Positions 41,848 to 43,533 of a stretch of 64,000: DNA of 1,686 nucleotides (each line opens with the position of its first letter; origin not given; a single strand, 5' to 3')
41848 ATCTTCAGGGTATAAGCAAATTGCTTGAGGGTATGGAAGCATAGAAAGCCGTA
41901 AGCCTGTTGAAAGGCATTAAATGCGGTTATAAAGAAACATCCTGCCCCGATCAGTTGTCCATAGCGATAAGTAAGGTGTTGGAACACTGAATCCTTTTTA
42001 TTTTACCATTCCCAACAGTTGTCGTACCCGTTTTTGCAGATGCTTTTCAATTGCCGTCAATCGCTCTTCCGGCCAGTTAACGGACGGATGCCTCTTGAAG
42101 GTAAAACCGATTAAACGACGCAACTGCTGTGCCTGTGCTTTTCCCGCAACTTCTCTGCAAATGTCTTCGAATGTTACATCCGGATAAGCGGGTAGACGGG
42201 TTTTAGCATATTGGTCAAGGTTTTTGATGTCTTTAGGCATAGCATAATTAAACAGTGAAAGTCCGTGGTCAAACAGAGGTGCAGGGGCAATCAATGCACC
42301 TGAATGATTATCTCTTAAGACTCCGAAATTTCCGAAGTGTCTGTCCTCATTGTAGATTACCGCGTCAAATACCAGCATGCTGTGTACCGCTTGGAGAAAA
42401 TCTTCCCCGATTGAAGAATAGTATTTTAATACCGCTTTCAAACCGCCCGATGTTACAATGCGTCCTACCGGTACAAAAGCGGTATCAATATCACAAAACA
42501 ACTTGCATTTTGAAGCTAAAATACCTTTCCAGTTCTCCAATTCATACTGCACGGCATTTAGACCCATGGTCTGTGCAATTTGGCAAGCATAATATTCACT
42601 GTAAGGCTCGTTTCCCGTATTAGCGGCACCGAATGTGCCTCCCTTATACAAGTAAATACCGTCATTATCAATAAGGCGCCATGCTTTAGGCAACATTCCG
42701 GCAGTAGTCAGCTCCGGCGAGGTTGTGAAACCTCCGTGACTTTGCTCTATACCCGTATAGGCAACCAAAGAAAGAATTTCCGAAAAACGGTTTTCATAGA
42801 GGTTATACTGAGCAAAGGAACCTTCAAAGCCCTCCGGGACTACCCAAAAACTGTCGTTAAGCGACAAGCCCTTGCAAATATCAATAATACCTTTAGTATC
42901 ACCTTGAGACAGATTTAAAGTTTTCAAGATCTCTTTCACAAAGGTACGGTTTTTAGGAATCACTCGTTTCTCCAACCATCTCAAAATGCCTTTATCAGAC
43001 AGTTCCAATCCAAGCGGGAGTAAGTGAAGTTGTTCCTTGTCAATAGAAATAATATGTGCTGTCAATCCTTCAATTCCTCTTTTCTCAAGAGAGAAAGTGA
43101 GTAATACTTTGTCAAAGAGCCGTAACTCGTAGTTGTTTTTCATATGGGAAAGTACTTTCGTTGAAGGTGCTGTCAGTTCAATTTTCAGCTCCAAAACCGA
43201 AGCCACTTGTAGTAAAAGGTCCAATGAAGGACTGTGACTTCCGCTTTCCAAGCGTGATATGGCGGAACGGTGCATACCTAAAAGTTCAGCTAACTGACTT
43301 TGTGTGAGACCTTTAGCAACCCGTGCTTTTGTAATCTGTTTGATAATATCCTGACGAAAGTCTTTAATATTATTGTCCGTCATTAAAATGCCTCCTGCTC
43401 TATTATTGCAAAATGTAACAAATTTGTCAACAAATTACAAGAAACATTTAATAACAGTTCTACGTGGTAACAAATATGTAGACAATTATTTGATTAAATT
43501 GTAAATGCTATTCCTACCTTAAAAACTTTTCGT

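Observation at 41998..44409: Defence/TA islet: AbiEi antitoxin, decapitated AbiEii toxin, and an HTH-HipA (HipH-like) kinase with its own promoter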

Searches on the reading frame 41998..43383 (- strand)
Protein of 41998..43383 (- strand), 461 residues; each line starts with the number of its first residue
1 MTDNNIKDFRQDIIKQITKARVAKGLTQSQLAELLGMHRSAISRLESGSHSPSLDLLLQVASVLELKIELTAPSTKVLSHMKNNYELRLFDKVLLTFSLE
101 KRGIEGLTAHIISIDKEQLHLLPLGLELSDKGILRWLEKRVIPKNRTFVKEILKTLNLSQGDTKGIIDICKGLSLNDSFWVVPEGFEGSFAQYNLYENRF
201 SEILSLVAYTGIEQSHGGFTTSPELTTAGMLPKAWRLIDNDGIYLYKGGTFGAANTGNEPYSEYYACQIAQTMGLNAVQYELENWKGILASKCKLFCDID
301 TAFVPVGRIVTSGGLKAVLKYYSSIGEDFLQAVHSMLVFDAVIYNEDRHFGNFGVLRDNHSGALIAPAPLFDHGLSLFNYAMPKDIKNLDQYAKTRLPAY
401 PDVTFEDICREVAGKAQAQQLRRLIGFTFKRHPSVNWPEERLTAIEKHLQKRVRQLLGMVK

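Call 3: search_protein_families(library=pfam, proteins=[window:41998-43383:-], max_evalue=1)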
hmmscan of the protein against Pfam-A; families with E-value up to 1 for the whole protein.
window:41998-43383:- (461 aa): 20 families
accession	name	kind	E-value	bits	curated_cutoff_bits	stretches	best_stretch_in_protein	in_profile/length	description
PF01381.28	HTH_3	-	3.7e-15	56.2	23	1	19-69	3-53/55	Helix-turn-helix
PF13560.12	HTH_31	-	6.3e-11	42.9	27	1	20-71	9-61/64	Helix-turn-helix domain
PF13744.12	HTH_37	-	4.8e-07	29.9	27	1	3-70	9-77/80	Helix-turn-helix domain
PF07804.18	HipA_C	-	1.2e-05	25.5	30.5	1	327-388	116-176/213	HipA-like C-terminal domain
PF12844.13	HTH_19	-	1.7e-05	25.1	30.2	1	16-61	3-48/64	Helix-turn-helix domain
PF13443.12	HTH_26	-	0.00021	21.9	22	1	22-69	7-55/63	Cro/C1-type HTH DNA-binding domain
PF12802.13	MarR_2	-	0.0011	19.5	27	1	24-45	19-40/61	MarR family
PF20432.4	Xre-like-HTH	-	0.0026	18.5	25.8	1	25-46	23-44/63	Antitoxin Xre-like helix-turn-helix domain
PF15731.11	MqsA_antitoxin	-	0.0027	18.3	30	1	15-63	72-119/131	Antitoxin component of bacterial toxin-antitoxin system, MqsA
PF00454.33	PI3_PI4_kinase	-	0.0031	17.9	27.1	1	322-379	123-174/241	Phosphatidylinositol 3- and 4-kinase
PF13384.12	HTH_23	-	0.0087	16.3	24.6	1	21-44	13-36/50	Homeodomain-like domain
PF13413.12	HTH_25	-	0.0093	16.2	24.6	1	18-49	3-34/62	Helix-turn-helix domain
PF04545.22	Sigma70_r4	-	0.0096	15.9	24.1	1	21-47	16-42/50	Sigma-70, region 4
PF13545.12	HTH_Crp_2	-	0.019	15.3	27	1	22-45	19-42/70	Crp-like helix-turn-helix domain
PF20613.4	HipA_2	-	0.029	14.1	27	1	240-361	22-140/240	HipA-like kinase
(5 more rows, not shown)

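Call 4: search_protein_families(library=ncbifam, proteins=[window:41998-43383:-], max_evalue=1)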
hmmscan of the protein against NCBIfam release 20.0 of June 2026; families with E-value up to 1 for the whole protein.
window:41998-43383:- (461 aa): 21 families
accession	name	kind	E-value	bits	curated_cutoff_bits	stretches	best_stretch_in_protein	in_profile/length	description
NF041951.1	phage_RstR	subfamily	7.5e-12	45.5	80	1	15-76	5-66/108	RstR family transcriptional repressor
TIGR03070.1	couple_hipB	subfamily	7.1e-11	41.9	71.65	1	13-67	3-57/58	type II toxin-antitoxin system Y4mF family antitoxin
TIGR03830.1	CxxCG_CxxCG_HTH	subfamily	4.9e-07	29.6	61.8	1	14-60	66-115/127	type II TA system antitoxin MqsA family protein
TIGR00270.2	TIGR00270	equivalog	6.7e-07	29.2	110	1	8-76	71-139/159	multiprotein bridging factor aMBF1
NF047948.1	male_kill_WMK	equivalog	2.3e-06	27.3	300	1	7-73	157-223/300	WO male-killing family protein Wmk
NF007408.0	PRK09943.1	equivalog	1.2e-05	24.9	211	1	14-68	9-63/185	HTH-type transcriptional regulator PuuR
NF006015.0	PRK08154.1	subfamily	3.9e-05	22.9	204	1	6-70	24-88/314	anaerobic benzoate catabolism transcriptional regulator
NF046032.1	TransRegSlrRBacil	equivalog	0.00074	19.6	250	1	18-80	7-70/149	HTH-type transcriptional regulator SlrR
NF007271.0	PRK09726.1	equivalog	0.00079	19.4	79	1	20-72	20-72/88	type II toxin-antitoxin system antitoxin HipB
NF041575.1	antitoxPezA_Strep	equivalog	0.0022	18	290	1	15-80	4-69/158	type II toxin-antitoxin system antitoxin PezA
NF003162.0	PRK04140.1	equivalog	0.0028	16.7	263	1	16-68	130-182/317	transcriptional regulator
NF010465.0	PRK13890.1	equivalog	0.0062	16.6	96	1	22-70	15-63/121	conjugal transfer protein TrbA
NF052239.1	antitox_spr1629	equivalog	0.0082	15.3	335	1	15-70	5-60/377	spr1629 family repressor/antitoxin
NF007257.0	PRK09706.1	subfamily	0.011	15.5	101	1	15-65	8-58/135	transcriptional repressor DicA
TIGR02607.1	antidote_HigA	equivalog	0.012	15.4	47.7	1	25-67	20-62/81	HigA family addiction module antitoxin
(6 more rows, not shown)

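Call 5: search_protein_families(library=padloc, proteins=[window:41998-43383:-], max_evalue=1)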
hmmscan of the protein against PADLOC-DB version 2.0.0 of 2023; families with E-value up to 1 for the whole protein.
window:41998-43383:- (461 aa): 37 families (the best 25 are shown)
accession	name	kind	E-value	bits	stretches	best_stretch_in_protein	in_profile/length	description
PDLC04340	PDC-M03A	-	4.2e-15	54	1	225-390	15-184/280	-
PDLC04344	PDC-M03A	-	5.5e-14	50.3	2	329-378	146-193/305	-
PDLC02926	HTH_VI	-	1.5e-11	42.4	1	14-69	3-58/92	-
PDLC04345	PDC-M03A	-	2.3e-11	41.5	2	327-420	142-237/302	-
PDLC04342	PDC-M03A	-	4.3e-11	40.9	2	332-377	150-194/299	-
PDLC04339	PDC-M03A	-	2.3e-10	38.3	1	333-389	137-190/293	-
PDLC03947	RmrA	-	1.2e-09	35.5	1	7-69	6-68/383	-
PDLC03952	RmrA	-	3.9e-09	33.8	1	10-70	20-80/395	-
PDLC04142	capH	-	6.4e-09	34.8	1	13-72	7-60/103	capH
PDLC03951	RmrA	-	4e-08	30.6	1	15-70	11-66/400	-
PDLC03948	RmrA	-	6.4e-07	26.6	1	5-74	4-70/397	-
PDLC03944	RmrA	-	2e-06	25.1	1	15-72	9-66/384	-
PDLC03954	RmrA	-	2.3e-06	24.8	1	15-71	13-69/380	-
PDLC03956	RmrA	-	3.9e-06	24.2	1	15-69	11-66/399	-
PDLC04762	PDC-M64C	-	4.6e-06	24.6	1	8-67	23-82/97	-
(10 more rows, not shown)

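Call 7: find_encoding_contigs(protein=window:41998-43383:-, flank=8000, max_places=10)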
Protein window:41998-43383:- (461 aa): 23 contigs read that carry it; 10 places shown.
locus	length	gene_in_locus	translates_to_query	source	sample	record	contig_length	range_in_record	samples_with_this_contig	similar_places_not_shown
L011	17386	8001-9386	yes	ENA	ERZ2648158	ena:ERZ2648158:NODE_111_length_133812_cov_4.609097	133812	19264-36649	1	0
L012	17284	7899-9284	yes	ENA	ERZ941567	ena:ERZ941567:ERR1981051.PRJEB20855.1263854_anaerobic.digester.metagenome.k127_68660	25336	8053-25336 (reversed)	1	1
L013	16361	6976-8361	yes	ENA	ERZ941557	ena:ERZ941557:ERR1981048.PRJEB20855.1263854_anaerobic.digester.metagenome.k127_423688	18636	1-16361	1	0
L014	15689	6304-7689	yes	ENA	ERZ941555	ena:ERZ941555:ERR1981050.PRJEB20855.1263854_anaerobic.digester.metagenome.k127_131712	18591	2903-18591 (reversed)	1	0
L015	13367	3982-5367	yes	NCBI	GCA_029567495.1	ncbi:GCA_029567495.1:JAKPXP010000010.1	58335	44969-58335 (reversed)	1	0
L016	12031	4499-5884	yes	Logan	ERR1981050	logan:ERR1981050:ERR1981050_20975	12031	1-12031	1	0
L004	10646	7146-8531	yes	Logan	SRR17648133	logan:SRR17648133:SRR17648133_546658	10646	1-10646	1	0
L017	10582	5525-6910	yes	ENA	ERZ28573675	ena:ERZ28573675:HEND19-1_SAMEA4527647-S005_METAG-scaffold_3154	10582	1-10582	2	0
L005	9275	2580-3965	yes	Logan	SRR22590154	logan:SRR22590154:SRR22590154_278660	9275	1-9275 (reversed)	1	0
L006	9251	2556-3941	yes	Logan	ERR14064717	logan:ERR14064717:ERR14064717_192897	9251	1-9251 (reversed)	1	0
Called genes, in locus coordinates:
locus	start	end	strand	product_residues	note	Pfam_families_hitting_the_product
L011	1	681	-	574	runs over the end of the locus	-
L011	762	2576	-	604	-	-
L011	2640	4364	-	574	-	-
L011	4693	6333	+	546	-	PF01676:Metalloenzyme, PF06415:iPGM_N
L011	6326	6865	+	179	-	PF00881:Nitroreductase, PF14512:TM1586_NiRdase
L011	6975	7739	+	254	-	-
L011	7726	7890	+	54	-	-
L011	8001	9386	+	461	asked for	PF12844:HTH_19 (faint), PF13744:HTH_37 (weak), PF01381:HTH_3, PF13560:HTH_31, PF07804:HipA_C (faint)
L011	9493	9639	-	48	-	PF12637:TSCPD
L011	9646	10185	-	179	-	PF00551:Formyl_trans_N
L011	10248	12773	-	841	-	-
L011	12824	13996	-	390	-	PF00395:SLH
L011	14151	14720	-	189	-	PF12917:YfbR-like, PF13023:HD_3, PF01966:HD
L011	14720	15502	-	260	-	PF11306:DUF3108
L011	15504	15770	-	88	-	-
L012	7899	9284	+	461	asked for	PF12844:HTH_19 (faint), PF13744:HTH_37 (weak), PF01381:HTH_3, PF13560:HTH_31, PF07804:HipA_C (faint)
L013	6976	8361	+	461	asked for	PF12844:HTH_19 (faint), PF13744:HTH_37 (weak), PF01381:HTH_3, PF13560:HTH_31, PF07804:HipA_C (faint)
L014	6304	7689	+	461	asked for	PF12844:HTH_19 (faint), PF13744:HTH_37 (weak), PF01381:HTH_3, PF13560:HTH_31, PF07804:HipA_C (faint)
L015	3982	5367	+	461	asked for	PF12844:HTH_19 (faint), PF13744:HTH_37 (weak), PF01381:HTH_3, PF13560:HTH_31, PF07804:HipA_C (faint)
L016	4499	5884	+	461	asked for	PF12844:HTH_19 (faint), PF13744:HTH_37 (weak), PF01381:HTH_3, PF13560:HTH_31, PF07804:HipA_C (faint)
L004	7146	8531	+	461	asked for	PF12844:HTH_19 (faint), PF13744:HTH_37 (weak), PF01381:HTH_3, PF13560:HTH_31, PF07804:HipA_C (faint)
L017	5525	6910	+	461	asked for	PF12844:HTH_19 (faint), PF13744:HTH_37 (weak), PF01381:HTH_3, PF13560:HTH_31, PF07804:HipA_C (faint)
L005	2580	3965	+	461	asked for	PF12844:HTH_19 (faint), PF13744:HTH_37 (weak), PF01381:HTH_3, PF13560:HTH_31, PF07804:HipA_C (faint)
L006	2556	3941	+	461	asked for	PF12844:HTH_19 (faint), PF13744:HTH_37 (weak), PF01381:HTH_3, PF13560:HTH_31, PF07804:HipA_C (faint)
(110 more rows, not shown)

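Call 10: find_homologous_proteins(query=window:41998-43383:-)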
Query window:41998-43383:- (461 aa): 7077 proteins with E <= 0.001 among 8000 candidates; the best 120 are listed.
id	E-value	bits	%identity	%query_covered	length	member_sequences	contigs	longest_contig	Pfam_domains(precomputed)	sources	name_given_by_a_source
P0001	0.0e+0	1041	100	100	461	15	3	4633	PF13744.13,PF12844.14,PF07804.19,PF01381.29,PF13560.13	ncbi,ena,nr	ncbi:MAG TPA: helix-turn-helix domain-containing protein [Clostridia bacterium]|nr:helix-turn-helix 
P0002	2.4e-254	862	80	100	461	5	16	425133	PF13744.13,PF12844.14,PF01381.29,PF13560.13,PF13443.13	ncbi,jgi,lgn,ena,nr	ncbi:MAG TPA: helix-turn-helix domain-containing protein [Clostridia bacterium]|nr:helix-turn-helix 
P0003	1.1e-252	857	81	100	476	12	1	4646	PF01381.29,PF13560.13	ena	-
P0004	2.3e-252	856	80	100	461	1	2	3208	PF13744.13,PF12844.14,PF01381.29,PF13560.13,PF13443.13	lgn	-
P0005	5.7e-244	828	78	100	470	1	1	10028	PF12844.14,PF07804.19,PF01381.29,PF13560.13,PF13443.13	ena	-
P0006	9.4e-244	827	78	100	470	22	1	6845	PF12844.14,PF07804.19,PF01381.29,PF13560.13,PF13443.13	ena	-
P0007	1.0e-243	827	77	100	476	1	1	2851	PF13744.13,PF12844.14,PF07804.19,PF01381.29,PF13560.13,PF13443.13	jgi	-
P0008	2.5e-242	823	77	100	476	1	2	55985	PF12844.14,PF01381.29,PF13560.13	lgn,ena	-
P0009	4.1e-240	815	78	100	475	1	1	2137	PF12844.14,PF01381.29,PF13560.13,PF13443.13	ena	-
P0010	5.4e-238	808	76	100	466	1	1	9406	PF13744.13,PF12844.14,PF07804.19,PF01381.29,PF13560.13,PF13443.13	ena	-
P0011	2.2e-234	796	74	100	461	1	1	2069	PF13744.13,PF12844.14,PF07804.19,PF01381.29,PF13560.13,PF13443.13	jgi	jgi:transcriptional regulator with XRE-family HTH domain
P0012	5.0e-232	789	75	100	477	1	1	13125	PF13744.13,PF07804.19,PF01381.29,PF13560.13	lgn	-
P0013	1.4e-228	777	73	100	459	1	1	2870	PF13744.13,PF12844.14,PF07804.19,PF01381.29,PF13560.13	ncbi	-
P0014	2.8e-228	776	73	100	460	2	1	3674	PF13744.13,PF01381.29,PF13560.13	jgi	jgi:transcriptional regulator with XRE-family HTH domain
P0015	2.1e-227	773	73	100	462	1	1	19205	PF13744.13,PF12844.14,PF07804.19,PF01381.29,PF13560.13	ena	-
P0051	4.3e-215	733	71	100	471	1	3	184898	PF13744.13,PF12844.14,PF01381.29,PF13560.13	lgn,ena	-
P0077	3.0e-206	704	66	100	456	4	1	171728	PF13744.13,PF12844.14,PF07804.19,PF01381.29,PF13560.13,PF13443.13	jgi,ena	-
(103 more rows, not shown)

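Call 11: find_encoding_contigs(protein=P0002, flank=5000, max_places=3)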
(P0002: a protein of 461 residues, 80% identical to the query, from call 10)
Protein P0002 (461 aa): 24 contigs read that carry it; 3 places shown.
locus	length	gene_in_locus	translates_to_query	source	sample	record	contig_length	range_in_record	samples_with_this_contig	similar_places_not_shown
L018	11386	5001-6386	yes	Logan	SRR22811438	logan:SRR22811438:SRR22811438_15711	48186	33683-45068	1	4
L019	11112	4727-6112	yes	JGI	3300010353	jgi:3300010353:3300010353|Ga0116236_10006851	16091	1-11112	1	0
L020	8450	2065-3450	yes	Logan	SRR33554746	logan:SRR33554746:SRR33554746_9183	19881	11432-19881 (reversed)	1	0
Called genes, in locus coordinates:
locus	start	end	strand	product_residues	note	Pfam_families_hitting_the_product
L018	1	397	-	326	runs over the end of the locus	PF04392:ABC_sub_bind, PF13407:Peripla_BP_4 (weak)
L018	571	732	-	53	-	-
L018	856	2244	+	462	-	PF01637:ATPase_2, PF13173:AAA_14 (weak), PF03008:DUF234, PF04471:Mrr_cat (faint)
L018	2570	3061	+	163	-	-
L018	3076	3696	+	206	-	-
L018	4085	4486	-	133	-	PF04616:Glyco_hydro_43 (weak), PF13088:BNR_2 (weak)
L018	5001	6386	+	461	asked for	PF12844:HTH_19 (weak), PF13443:HTH_26 (weak), PF13560:HTH_31, PF13744:HTH_37 (weak), PF01381:HTH_3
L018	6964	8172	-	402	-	PF13173:AAA_14, PF13635:DUF4143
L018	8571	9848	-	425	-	PF13173:AAA_14, PF13635:DUF4143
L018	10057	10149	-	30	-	-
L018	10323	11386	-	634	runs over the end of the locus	PF00664:ABC_membrane, PF00005:ABC_tran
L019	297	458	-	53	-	-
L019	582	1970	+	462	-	PF01637:ATPase_2, PF13173:AAA_14 (weak), PF03008:DUF234, PF04471:Mrr_cat (faint)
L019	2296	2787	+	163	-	-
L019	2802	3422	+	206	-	-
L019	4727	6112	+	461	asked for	PF12844:HTH_19 (weak), PF13443:HTH_26 (weak), PF13560:HTH_31, PF13744:HTH_37 (weak), PF01381:HTH_3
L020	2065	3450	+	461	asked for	PF12844:HTH_19 (weak), PF13443:HTH_26 (weak), PF13560:HTH_31, PF13744:HTH_37 (weak), PF01381:HTH_3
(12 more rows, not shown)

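Call 12: find_encoding_contigs(protein=P0051, flank=5000, max_places=2)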
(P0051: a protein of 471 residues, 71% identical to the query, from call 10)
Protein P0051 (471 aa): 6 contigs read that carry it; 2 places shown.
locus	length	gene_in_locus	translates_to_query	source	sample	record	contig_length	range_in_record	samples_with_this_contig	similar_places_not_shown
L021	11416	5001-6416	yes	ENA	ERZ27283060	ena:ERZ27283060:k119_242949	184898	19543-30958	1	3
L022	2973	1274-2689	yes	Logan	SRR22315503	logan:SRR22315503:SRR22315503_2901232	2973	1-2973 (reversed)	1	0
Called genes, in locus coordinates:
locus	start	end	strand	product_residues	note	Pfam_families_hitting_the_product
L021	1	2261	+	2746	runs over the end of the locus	PF00176:SNF2-rel_dom (faint), PF28553:WH_1, PF28554:DUF8437, PF04851:ResIII, PF28555:Helicase_dom, PF00271:Helicase_C (weak)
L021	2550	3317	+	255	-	PF00583:Acetyltransf_1, PF13508:Acetyltransf_7 (weak), PF14268:YoaP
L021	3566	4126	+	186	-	PF04542:Sigma70_r2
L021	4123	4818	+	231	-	-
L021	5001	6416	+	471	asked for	PF13744:HTH_37 (weak), PF01381:HTH_3, PF12844:HTH_19 (weak), PF13560:HTH_31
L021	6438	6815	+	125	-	-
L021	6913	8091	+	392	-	PF07690:MFS_1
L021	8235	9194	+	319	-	PF13154:DUF3991, PF13155:Toprim_2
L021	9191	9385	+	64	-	PF14207:DpnD-PcfM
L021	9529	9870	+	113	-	PF21983:NikA-like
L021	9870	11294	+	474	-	PF03432:Relaxase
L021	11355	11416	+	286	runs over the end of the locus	PF12687:DUF3801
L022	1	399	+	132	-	?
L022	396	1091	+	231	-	-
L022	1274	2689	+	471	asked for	PF13744:HTH_37 (weak), PF01381:HTH_3, PF12844:HTH_19 (weak), PF13560:HTH_31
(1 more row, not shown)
